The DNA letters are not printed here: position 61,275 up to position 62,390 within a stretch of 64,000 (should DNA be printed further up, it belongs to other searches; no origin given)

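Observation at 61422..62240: Nuc-like single-HKD nuclease fused to double zinc-ribbon and a 39-residue Asp/Tyr/Phe-only tail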

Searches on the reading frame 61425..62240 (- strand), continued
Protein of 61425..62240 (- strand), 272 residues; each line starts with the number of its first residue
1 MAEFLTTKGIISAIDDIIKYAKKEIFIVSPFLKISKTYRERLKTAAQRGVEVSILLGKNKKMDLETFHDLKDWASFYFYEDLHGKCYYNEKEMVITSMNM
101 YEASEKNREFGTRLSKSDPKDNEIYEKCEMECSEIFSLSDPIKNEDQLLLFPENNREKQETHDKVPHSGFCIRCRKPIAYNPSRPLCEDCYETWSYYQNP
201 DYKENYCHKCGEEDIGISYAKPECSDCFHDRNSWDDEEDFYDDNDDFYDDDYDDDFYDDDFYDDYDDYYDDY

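Call 62: search_dna_similar(query=window:61425-62240:-, collection=plasmids, mode=protein, max_rows=15)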
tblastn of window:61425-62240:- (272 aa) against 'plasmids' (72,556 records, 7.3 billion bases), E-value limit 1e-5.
Records with a match: 608; places in all: 608; records where one place covers at least 80% of the query: 0.
Best place of each record, by identity: <60% 608.
By first word of the organism name: Klebsiella 374; Escherichia 106; Salmonella 76; Raoultella 17; Enterobacter 7; Citrobacter 5; Pseudomonas 4; Acidovorax 3; Shigella 3; Aeromonas 2; and 10 more.
By predicted mobility (MOB-suite, as given by PLSDB): conjugative 570; non-mobilizable 34; mobilizable 4.
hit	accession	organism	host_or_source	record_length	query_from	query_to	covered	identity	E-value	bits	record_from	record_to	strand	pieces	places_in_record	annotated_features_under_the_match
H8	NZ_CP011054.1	Halomonas sp. KO116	Nile Delta Mediterranean Sea surface ...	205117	1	177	65%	29.4%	6e-12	73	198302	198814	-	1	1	phospholipase D family protein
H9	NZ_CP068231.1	Aeromonas caviae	combined sewer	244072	1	163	60%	31.9%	1e-14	81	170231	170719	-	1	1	phospholipase D family protein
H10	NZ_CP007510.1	Stutzerimonas decontaminans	marine sediment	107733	1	153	56%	32.1%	9e-13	75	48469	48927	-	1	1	phospholipase D family protein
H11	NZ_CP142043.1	Pseudomonas veronii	cell culture,ground water from aniline ...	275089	1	143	53%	33.6%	2e-12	74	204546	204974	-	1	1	phospholipase D family protein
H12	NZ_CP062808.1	Cupriavidus basilensis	Cell culture,Sediment of a freshwater ...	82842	1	143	53%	32.9%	2e-13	77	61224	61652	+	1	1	phospholipase D family protein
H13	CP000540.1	Acidovorax sp. JS42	-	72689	1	143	53%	32.9%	2e-13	77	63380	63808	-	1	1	conserved hypothetical protein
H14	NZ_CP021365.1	Acidovorax carolinensis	-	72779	1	143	53%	32.9%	2e-13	77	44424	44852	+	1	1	phospholipase D family protein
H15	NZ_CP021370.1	Acidovorax carolinensis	-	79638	1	143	53%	32.9%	2e-13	77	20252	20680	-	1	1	phospholipase D family protein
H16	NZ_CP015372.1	Pandoraea pnomenusa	mixed culture,bioreactor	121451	1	143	53%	32.9%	3e-13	77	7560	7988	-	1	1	phospholipase D family protein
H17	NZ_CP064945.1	Pseudomonas fulva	Homo sapiens,bile specimen,bile ...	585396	1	143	53%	32.9%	1e-12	75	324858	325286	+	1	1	phospholipase D family protein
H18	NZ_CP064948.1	Pseudomonas fulva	Homo sapiens,pleural fluid,pleural ...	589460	1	143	53%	32.9%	1e-12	75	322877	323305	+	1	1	phospholipase D family protein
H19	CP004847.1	Alteromonas mediterranea 615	-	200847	1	143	53%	32.2%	5e-13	76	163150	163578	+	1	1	hypothetical protein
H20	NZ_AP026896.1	Aeromonas caviae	Microbe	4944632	1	143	53%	32.2%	5e-13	76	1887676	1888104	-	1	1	none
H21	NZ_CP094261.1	Acinetobacter indicus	mixed culture,porcine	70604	1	143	53%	31.7%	7e-16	84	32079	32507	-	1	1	phospholipase D family protein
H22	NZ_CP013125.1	Pseudomonas mendocina S5.2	rhizosphere soil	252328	1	143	53%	30.8%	1e-12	75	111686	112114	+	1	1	phospholipase D family protein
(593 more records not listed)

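Call 63: search_dna_similar(query=L098:5001-5699:+, collection=plasmids, mode=protein, max_rows=12, rows=spread)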
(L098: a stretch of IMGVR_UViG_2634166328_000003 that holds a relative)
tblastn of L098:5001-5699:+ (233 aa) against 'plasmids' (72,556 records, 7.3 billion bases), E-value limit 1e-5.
Records with a match: 620; places in all: 623; records where one place covers at least 80% of the query: 602.
Best place of each record, by identity: 60-80% 11; <60% 609.
By first word of the organism name: Klebsiella 378; Escherichia 109; Salmonella 77; Raoultella 17; Enterobacter 7; Citrobacter 5; Pseudomonas 4; Vibrio 4; Acidovorax 3; Shigella 3; and 11 more.
By predicted mobility (MOB-suite, as given by PLSDB): conjugative 576; non-mobilizable 37; mobilizable 7.
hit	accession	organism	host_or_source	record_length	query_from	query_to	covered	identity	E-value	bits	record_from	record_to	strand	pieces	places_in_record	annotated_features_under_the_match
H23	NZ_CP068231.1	Aeromonas caviae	combined sewer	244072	1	233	100%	64.7%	1e-97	318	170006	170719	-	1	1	phospholipase D family protein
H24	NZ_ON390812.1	Escherichia coli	-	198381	1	233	100%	43.6%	2e-56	200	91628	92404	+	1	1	phospholipase D family protein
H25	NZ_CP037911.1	Escherichia coli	pig,feces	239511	1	233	100%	43.6%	2e-56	200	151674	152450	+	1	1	phospholipase D family protein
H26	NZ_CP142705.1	Escherichia coli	dog,faecal sample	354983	1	233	100%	43.6%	2e-56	200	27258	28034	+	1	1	phospholipase D family protein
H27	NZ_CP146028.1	Klebsiella pneumoniae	-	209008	1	233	100%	42.6%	3e-57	202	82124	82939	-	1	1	phospholipase D family protein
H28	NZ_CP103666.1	Klebsiella aerogenes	Homo sapiens,blood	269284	1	233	100%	42.6%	3e-57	202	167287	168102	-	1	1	phospholipase D family protein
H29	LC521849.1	Klebsiella pneumoniae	Homo sapiens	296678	1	233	100%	42.6%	3e-57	202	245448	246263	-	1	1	hypothetical protein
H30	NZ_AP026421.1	Klebsiella quasipneumoniae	-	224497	1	233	100%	42.6%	5e-57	201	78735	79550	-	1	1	phospholipase D family protein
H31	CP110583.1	Klebsiella pneumoniae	Homo sapiens,urine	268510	1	233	100%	41.9%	8e-57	201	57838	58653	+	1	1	phospholipase D family protein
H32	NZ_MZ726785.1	Raoultella ornithinolytica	-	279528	1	233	100%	39.6%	6e-58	204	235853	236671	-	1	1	phospholipase D family protein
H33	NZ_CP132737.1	Klebsiella pneumoniae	-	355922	1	233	100%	39.6%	1e-57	203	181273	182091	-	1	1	phospholipase D family protein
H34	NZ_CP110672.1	Vibrio alginolyticus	-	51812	161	231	30%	46.5%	5e-11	69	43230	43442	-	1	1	DUF2726 domain-containing protein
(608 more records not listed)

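Call 66: list_cluster_members(proteins=[P0001, P0002, P0003, P0004])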
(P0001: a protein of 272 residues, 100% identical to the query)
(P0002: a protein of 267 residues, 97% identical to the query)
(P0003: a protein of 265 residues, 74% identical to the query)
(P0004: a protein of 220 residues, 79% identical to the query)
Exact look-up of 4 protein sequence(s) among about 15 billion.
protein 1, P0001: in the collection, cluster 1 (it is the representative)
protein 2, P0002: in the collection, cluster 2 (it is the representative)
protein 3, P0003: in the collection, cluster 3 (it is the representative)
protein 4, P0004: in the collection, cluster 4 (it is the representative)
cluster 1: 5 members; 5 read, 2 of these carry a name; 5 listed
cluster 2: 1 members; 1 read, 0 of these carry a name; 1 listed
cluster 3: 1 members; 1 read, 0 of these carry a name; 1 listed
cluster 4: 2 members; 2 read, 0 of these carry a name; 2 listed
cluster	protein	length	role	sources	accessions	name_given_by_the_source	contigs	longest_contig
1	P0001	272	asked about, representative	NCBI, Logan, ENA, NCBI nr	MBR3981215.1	MAG: hypothetical protein IKJ98_08650 [Bacteroidales bacterium] | hypothetical protein [Bacteroidales bacterium]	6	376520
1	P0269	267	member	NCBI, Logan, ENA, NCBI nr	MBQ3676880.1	MAG: hypothetical protein II926_05895 [Bacteroidales bacterium] | hypothetical protein [Bacteroidales bacterium]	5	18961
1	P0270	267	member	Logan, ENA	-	-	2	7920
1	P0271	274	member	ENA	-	-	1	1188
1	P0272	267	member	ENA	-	-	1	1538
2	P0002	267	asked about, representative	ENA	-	-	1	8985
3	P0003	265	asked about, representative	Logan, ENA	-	-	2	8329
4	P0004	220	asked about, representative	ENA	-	-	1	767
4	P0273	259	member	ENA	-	-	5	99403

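Call 68: find_encoding_contigs(protein=P0273, flank=8000, max_places=2)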
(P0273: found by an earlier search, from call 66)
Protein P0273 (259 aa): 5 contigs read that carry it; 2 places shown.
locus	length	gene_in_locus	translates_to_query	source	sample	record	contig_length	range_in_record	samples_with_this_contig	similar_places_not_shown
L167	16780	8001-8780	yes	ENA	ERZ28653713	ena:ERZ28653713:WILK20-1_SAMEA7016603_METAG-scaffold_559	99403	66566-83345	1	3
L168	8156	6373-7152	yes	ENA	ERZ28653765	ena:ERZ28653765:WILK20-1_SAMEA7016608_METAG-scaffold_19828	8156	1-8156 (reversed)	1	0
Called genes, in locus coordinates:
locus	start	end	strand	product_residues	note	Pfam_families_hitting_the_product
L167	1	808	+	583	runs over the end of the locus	PF01368:DHH, PF02272:DHHA1, PF17768:RecJ_OB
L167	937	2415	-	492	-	PF02826:2-Hacid_dh_C (weak), PF07991:KARI_N, PF01450:KARI_C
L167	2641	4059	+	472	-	PF01479:S4, PF00849:PseudoU_synth_2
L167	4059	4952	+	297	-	PF00071:Ras (weak), PF00350:Dynamin_N (faint), PF01926:MMR_HSR1, PF02421:FeoB_N, PF10662:PduV-EutP (weak), PF00009:GTP_EFTU, PF16897:MMR_HSR1_Xtn (weak), PF07650:KH_2, +3 more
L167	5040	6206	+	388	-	PF04055:Radical_SAM, PF19288:CofH_C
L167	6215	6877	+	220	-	PF14378:PAP2_3 (faint), PF01569:PAP2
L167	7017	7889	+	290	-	PF03374:ANT (faint), PF25213:HVO_A0261_N (faint)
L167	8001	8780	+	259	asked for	PF13091:PLDc_2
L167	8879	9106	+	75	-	-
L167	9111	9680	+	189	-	-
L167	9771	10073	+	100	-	PF22600:MTPAP-like_central (faint), PF01909:NTP_transf_2, PF18765:Polbeta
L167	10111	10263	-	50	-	-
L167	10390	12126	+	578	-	-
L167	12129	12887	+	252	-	-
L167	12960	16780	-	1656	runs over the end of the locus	PF00801:PKD (weak), PF18911:PKD_4, PF00801:PKD (weak), PF18911:PKD_4, PF13585:CHU_C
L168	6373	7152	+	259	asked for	PF13091:PLDc_2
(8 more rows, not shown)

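Call 69: find_encoding_contigs(protein=P0269, flank=8000, max_places=2)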
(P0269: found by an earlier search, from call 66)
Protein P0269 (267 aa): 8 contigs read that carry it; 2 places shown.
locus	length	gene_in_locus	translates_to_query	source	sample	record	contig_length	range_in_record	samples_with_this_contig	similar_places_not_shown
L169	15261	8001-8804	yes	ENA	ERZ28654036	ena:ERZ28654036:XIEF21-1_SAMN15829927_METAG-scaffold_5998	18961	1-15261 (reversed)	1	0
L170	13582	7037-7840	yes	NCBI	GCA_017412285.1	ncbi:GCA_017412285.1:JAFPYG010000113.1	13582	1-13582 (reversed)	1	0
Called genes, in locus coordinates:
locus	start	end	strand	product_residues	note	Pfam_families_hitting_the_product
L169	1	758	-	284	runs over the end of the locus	-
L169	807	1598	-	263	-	PF18962:Por_Secre_tail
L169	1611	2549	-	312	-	PF13884:Peptidase_S74, PF18962:Por_Secre_tail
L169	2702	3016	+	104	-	-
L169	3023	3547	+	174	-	PF12833:HTH_18, PF00165:HTH_AraC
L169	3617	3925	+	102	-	PF11950:DUF3467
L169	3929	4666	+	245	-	PF08032:SpoU_sub_bind, PF00588:SpoU_methylase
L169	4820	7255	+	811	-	PF06165:GH94_b-supersand, PF17167:Glyco_hydro_94, PF03633:Glyco_hydro_65C (faint)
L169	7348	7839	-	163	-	-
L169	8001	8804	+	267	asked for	PF13091:PLDc_2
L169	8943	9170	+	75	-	-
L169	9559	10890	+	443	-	PF00211:Guanylate_cyc, PF01966:HD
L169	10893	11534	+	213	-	-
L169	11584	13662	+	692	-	PF13715:CarbopepD_reg_2, PF07715:Plug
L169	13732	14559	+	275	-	-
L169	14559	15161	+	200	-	PF01648:ACPS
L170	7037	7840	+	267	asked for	PF13091:PLDc_2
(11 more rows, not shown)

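Call 72: search_protein_families(library=pfam, proteins=[L167:9111-9677:+, L167:7017-7886:+, L169:10893-11531:+, L167:10390-12123:+, L167:12129-12884:+], max_evalue=0.05)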
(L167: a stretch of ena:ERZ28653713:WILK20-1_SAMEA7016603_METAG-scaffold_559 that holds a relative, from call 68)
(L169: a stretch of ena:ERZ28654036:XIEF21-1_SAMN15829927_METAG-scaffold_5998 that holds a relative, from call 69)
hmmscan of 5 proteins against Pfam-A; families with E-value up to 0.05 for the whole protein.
L167:9111-9677:+ (189 aa): 0 families

L167:7017-7886:+ (290 aa): 5 families
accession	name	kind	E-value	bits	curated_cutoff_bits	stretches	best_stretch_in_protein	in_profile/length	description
PF03374.19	ANT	-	6e-09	36.6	25.3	2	74-126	18-70/108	Phage antirepressor protein KilAC domain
PF25213.1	HVO_A0261_N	-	6e-06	26.5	35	1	24-51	46-73/86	HVO_A0261 N-terminal domain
PF06969.22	HemN_C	-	0.0018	18.7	24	1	6-48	21-67/67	HemN C-terminal domain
PF23589.2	WH_AprA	-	0.0038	18.2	27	0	11-46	30-65/94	AprA winged helix domain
PF14338.12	Mrr_N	-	0.03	14.9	29.5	0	97-121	58-82/87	Mrr N-terminal domain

L169:10893-11531:+ (213 aa): 0 families

L167:10390-12123:+ (578 aa): 1 family
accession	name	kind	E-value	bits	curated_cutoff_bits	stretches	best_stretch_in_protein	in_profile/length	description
PF07661.19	MORN_2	-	5.5e-29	97.2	29.6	4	179-199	1-21/22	MORN repeat variant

L167:12129-12884:+ (252 aa): 44 families (the best 25 are shown)
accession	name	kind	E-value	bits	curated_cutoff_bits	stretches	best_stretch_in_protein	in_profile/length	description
PF00515.34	TPR_1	-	2.1e-40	135.4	27.8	5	140-172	2-34/34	Tetratricopeptide repeat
PF07719.23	TPR_2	-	3.2e-37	124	27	5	140-172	2-34/34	Tetratricopeptide repeat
PF13181.12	TPR_8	-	1e-30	103.7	25.7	4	141-172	3-34/34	Tetratricopeptide repeat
PF13414.12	TPR_11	-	2.8e-28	97.8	26.8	5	147-181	2-36/42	TPR repeat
PF13424.12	TPR_12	-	2.7e-25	88.8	30.1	5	140-203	4-75/77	Tetratricopeptide repeat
PF13431.12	TPR_17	-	8.8e-24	82.2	24.4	3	161-190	1-30/34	Tetratricopeptide repeat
PF14559.12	TPR_19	-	2e-21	76.5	25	3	188-250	6-68/68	Tetratricopeptide repeat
PF13428.12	TPR_14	-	2.9e-21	74.2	23.5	3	210-244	4-38/44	Tetratricopeptide repeat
PF13432.12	TPR_16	-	1e-19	71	32.7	2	119-171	11-63/65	Tetratricopeptide repeat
PF13176.12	TPR_7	-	2.6e-18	64.9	27.9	2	209-242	1-34/36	Tetratricopeptide repeat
PF23914.1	TPR_CcmH_CycH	-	4.5e-16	59.5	42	2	111-202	56-150/158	Cytochrome c-type biogenesis protein H TPR domain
PF13174.12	TPR_6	-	8.7e-16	57.9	26.3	0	212-240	5-33/33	Tetratricopeptide repeat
PF12895.13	ANAPC3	-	1.7e-13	51.1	27.2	2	119-198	3-81/82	Anaphase-promoting complex, cyclosome, subunit 3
PF13374.12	TPR_10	-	2.4e-09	37.3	27.5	1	207-236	2-31/42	Tetratricopeptide repeat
PF13429.12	TPR_15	-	4.5e-09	36.6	26.2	2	38-166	147-275/280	Tetratricopeptide repeat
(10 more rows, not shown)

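Call 78: fold_search(model_id=the predicted structure, library=viral)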
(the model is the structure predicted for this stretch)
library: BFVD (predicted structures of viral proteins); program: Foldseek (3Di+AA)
matches with E <= 10: 611; with E <= 0.001: 10
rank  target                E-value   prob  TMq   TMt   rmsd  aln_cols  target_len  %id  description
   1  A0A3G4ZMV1            3.7e-07  1.00  0.38  0.31   4.2       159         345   21  PLD phosphodiesterase domain-containing protein [Terrestrivirus sp.]
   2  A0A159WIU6            6.4e-06  1.00  0.39  0.53   4.8       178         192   14  Major envelope protein (Fragment) [Orf virus]
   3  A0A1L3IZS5            8.2e-06  1.00  0.31  0.31   4.6       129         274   15  (no name in the UniProt tables at hand)
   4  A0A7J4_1              1.4e-05  1.00  0.31  0.08   6.7       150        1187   13  PLD phosphodiesterase domain-containing protein [Microcystis phage LMM01]
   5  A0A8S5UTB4            1.3e-04  1.00  0.34  0.44   4.8       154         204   18  Polyphosphate kinase C-terminal domain 1 [Siphoviridae sp. ct4fm14]
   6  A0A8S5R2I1            1.3e-04  1.00  0.28  0.34   4.8       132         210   11  Uncharacterized protein [Siphoviridae sp. ctXX925]
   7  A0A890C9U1            1.6e-04  1.00  0.37  0.45  13.1       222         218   14  Major envelope protein (Fragment) [Orf virus]
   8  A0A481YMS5            1.7e-04  1.00  0.29  0.26   3.4       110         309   20  PLD-like domain protein [Pithovirus LCDPAC01]
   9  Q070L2                2.2e-04  1.00  0.34  0.26   3.9       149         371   11  Palmitylated EEV envelope lipase [Nile crocodilepox virus (isolate Crocodylus niloticus/Zimbabwe/Ume/2001)]
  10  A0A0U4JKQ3            6.0e-04  1.00  0.37  0.41   4.4       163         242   16  NucT-like nuclease [Arthrobacter phage Galaxy]
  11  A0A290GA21            3.2e-03  1.00  0.24  0.49   2.1        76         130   24  CPXV061 protein [Cowpox virus]
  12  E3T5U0                3.4e-03  0.38  0.13  0.11  15.3       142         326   15  Uncharacterized protein [Cafeteria roenbergensis virus (strain BV-PW1)]
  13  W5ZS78                6.8e-03  1.00  0.22  0.29   4.6        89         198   18  EEV envelope phospholiphase (Fragment) [Bovine papular stomatitis virus]
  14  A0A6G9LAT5            2.5e-02  0.90  0.19  0.39   4.3        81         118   18  Putative serine/threonine protein phosphatase [Salmonella phage bux]
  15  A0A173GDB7            5.3e-02  0.35  0.16  0.23  11.5       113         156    8  Uncharacterized protein [Erwinia phage vB_EamM_Simmy50]
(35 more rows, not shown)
